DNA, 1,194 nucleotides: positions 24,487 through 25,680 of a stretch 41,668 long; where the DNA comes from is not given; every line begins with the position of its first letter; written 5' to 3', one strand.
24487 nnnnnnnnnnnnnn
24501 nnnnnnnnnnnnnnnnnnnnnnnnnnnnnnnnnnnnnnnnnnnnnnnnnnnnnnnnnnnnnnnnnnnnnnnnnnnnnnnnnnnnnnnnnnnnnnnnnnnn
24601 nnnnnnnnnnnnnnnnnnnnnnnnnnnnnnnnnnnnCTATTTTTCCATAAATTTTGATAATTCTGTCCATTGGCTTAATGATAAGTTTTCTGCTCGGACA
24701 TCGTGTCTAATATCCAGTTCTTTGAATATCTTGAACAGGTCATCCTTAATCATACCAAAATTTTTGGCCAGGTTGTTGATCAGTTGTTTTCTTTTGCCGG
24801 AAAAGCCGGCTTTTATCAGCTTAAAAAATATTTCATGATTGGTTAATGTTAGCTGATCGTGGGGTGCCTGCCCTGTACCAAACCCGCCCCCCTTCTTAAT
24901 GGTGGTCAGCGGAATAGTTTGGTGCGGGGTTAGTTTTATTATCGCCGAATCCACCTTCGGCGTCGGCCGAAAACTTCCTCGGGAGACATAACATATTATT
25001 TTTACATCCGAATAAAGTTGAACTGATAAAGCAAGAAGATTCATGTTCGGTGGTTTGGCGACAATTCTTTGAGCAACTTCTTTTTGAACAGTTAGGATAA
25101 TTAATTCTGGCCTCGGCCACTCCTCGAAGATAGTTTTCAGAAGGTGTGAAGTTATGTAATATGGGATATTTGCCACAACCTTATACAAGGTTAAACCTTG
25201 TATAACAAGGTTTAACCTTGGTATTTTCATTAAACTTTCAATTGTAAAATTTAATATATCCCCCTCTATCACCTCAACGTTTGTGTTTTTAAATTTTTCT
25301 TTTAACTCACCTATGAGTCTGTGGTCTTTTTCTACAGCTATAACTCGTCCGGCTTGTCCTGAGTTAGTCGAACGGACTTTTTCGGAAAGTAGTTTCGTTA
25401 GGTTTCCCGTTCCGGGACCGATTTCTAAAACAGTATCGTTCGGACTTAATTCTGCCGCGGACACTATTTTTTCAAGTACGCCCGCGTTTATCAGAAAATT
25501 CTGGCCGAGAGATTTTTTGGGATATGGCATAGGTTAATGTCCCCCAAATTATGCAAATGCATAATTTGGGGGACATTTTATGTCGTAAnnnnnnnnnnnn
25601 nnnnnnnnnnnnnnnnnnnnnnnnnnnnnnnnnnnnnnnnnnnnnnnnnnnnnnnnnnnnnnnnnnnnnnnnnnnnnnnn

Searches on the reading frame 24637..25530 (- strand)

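Call 50: search_protein_families(library=pfam, proteins=[window:24637-25530:-], max_evalue=0.001)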
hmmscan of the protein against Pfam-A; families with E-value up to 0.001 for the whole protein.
window:24637-25530:- (297 aa): 5 families
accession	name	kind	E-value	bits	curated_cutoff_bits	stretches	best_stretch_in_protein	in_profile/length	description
PF00398.26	RrnaAD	-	2e-51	175.1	24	1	5-206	5-194/263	Ribosomal RNA adenine dimethylase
PF01728.25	FtsJ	-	8.1e-06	26.3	24.1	1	19-131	9-118/181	FtsJ-like methyltransferase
PF13649.12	Methyltransf_25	-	2.5e-05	25.3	27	1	34-97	1-60/97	Methyltransferase domain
PF01135.25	PCMT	-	3e-05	24.3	20.3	1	23-91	66-132/210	Protein-L-isoaspartate(D-aspartate) O-methyltransferase (PCMT)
PF13847.12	Methyltransf_31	-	0.00058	20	27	1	29-96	2-67/145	Methyltransferase domain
